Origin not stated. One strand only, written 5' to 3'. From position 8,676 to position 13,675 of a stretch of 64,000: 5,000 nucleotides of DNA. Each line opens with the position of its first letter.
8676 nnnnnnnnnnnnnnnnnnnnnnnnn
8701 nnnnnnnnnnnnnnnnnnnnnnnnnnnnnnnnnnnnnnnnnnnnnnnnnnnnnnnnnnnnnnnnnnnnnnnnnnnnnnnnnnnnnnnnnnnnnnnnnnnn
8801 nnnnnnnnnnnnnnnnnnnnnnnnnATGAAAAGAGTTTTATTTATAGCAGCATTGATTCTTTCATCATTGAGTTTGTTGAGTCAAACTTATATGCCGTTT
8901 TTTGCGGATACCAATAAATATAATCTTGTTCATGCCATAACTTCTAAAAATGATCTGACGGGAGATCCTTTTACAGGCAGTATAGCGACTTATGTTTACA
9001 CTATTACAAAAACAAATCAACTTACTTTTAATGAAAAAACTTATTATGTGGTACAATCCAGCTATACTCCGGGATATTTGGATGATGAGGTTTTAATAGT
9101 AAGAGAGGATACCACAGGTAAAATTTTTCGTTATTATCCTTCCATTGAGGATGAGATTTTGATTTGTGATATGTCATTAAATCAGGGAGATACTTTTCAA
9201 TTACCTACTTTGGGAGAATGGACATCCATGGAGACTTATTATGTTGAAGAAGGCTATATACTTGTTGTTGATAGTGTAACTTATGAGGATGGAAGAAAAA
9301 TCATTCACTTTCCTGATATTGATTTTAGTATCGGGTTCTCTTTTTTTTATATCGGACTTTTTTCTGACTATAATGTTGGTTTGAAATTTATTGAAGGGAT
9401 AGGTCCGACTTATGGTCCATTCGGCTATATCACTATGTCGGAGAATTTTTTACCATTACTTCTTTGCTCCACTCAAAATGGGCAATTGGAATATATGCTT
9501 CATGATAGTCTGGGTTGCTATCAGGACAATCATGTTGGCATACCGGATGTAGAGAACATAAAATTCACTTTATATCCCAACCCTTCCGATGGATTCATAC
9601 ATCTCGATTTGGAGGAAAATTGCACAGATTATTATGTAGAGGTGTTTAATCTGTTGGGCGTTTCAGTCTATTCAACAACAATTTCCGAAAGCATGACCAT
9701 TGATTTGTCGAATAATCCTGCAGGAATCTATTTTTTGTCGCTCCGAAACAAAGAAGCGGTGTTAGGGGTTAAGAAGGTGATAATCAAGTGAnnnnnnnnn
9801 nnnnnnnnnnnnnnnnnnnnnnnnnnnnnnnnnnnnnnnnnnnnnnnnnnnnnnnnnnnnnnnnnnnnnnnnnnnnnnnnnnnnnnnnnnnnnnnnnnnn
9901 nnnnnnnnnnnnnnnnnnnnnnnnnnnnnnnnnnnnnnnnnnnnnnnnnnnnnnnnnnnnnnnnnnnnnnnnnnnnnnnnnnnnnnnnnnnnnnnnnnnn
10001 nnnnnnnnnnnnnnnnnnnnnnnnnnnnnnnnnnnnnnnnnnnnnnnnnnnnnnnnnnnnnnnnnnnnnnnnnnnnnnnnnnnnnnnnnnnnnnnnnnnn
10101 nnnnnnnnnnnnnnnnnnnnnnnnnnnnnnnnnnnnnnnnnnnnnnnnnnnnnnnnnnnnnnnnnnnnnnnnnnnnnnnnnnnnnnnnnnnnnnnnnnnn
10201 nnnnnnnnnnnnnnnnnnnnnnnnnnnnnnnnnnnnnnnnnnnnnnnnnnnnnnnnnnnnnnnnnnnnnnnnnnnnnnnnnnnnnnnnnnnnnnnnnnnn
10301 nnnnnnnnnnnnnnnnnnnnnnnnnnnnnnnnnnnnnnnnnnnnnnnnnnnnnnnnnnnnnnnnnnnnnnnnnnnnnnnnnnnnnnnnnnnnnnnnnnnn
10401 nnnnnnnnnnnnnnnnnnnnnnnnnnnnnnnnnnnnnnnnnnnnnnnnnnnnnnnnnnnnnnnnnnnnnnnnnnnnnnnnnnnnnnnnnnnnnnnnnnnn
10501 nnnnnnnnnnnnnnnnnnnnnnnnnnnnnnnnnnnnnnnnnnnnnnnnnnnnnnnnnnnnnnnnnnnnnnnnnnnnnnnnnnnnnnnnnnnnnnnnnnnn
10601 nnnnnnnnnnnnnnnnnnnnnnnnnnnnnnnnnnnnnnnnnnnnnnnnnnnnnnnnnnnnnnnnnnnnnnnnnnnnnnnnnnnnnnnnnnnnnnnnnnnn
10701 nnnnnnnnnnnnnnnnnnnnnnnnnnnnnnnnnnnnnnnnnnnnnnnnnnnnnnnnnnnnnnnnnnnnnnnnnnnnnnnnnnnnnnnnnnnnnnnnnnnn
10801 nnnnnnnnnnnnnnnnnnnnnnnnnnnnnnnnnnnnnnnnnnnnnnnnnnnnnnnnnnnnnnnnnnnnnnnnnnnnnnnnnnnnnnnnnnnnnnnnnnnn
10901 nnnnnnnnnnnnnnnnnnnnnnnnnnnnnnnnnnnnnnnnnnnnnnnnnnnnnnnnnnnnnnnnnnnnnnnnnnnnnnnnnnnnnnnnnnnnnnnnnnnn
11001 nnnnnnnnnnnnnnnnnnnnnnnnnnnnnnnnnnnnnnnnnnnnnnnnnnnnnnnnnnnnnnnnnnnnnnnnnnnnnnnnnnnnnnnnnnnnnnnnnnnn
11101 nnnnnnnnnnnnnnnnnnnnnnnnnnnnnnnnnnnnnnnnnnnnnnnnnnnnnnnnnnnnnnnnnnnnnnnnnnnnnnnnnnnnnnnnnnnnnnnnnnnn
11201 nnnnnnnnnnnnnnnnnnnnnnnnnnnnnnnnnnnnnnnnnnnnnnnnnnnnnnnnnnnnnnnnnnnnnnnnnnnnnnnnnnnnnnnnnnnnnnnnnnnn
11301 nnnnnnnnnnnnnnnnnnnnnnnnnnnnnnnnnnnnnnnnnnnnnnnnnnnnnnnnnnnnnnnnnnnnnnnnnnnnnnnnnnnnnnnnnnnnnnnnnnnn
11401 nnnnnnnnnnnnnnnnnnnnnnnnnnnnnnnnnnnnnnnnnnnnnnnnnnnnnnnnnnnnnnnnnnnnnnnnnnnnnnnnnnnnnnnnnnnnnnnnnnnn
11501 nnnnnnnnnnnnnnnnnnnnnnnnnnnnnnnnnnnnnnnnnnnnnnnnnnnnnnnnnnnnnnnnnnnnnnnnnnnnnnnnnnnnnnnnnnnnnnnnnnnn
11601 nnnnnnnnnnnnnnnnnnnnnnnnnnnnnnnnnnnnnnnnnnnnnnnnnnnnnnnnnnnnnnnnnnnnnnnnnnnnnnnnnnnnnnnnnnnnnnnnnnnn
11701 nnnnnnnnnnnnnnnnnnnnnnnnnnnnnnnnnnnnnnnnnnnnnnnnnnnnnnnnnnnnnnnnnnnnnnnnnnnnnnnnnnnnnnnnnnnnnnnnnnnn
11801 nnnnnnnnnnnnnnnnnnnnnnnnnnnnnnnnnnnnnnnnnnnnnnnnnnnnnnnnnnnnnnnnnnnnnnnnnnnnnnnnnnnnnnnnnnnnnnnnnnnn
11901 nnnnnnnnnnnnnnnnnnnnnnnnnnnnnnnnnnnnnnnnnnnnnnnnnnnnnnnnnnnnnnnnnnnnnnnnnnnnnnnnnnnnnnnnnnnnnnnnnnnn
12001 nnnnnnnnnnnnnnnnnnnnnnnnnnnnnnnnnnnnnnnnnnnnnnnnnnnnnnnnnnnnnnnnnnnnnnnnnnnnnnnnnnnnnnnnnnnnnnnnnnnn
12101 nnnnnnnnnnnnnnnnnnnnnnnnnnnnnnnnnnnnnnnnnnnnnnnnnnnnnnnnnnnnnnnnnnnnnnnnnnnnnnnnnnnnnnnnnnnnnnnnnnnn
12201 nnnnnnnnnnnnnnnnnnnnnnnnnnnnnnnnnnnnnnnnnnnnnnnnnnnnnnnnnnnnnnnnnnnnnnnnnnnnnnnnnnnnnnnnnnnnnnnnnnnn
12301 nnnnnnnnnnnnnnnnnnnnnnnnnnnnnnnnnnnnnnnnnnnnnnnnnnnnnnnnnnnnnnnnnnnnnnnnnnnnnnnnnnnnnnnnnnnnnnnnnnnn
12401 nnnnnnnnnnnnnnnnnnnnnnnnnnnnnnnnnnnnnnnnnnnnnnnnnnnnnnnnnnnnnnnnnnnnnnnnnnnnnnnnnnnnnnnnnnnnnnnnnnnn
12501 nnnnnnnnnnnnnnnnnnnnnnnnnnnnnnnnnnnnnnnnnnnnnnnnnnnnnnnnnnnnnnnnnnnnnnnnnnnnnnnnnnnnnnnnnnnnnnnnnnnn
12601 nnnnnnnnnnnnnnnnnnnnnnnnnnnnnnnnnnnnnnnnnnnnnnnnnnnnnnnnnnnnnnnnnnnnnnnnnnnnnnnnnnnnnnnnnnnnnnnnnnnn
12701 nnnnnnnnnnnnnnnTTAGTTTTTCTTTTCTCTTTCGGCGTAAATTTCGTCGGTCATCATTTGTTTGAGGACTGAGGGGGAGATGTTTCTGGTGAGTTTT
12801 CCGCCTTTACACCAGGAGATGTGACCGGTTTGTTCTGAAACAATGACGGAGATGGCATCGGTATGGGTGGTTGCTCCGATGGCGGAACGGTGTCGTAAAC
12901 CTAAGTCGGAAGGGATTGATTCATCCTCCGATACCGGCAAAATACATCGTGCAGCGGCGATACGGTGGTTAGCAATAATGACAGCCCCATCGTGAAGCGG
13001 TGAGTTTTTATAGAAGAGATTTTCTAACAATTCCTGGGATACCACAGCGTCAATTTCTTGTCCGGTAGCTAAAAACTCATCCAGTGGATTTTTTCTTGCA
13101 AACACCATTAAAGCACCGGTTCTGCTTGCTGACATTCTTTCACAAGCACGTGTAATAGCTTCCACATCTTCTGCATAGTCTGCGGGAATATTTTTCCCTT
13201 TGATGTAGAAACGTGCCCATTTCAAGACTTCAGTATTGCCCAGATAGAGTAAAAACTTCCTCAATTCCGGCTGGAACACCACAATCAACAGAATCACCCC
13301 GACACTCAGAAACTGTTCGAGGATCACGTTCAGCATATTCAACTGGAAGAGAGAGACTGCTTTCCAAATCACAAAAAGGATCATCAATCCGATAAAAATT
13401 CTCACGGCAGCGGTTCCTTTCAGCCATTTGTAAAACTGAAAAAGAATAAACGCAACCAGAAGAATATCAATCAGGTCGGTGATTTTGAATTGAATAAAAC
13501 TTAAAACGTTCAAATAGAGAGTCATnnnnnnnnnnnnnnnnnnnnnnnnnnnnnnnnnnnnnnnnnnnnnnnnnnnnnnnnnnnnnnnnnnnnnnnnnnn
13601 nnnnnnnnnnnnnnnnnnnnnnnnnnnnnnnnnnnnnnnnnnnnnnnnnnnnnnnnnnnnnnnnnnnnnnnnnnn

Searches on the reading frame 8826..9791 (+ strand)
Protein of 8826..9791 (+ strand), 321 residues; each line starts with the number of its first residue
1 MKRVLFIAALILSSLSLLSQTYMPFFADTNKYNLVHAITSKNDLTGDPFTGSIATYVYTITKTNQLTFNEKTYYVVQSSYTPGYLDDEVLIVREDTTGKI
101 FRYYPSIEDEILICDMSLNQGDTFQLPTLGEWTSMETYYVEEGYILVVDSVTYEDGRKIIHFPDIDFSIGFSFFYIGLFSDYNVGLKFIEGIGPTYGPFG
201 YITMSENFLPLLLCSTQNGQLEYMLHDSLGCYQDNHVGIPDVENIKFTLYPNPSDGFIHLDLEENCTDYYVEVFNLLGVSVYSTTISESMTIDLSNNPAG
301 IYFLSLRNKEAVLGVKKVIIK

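Call 13: search_protein_families(library=pfam, proteins=[window:8826-9791:+])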
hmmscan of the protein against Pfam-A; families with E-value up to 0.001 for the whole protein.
window:8826-9791:+ (321 aa): 1 family
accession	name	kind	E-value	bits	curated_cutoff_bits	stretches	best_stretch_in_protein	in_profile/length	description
PF18962.6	Por_Secre_tail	-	3e-12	47.1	27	1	249-320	1-75/75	Secretion system C-terminal sorting domain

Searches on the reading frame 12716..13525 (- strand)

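Call 13: search_protein_families(library=pfam, proteins=[window:12716-13525:-])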
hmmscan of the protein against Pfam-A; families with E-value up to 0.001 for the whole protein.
window:12716-13525:- (269 aa): 2 families
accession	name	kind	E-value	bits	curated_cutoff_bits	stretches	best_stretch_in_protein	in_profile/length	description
PF02457.21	DAC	-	2.7e-42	143.6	27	1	126-244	2-119/119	DisA bacterial checkpoint controller nucleotide-binding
PF19293.4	CdaA_N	-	3.3e-19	69.3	23.8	1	10-87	2-80/81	CdaA N-terminal transmembrane domain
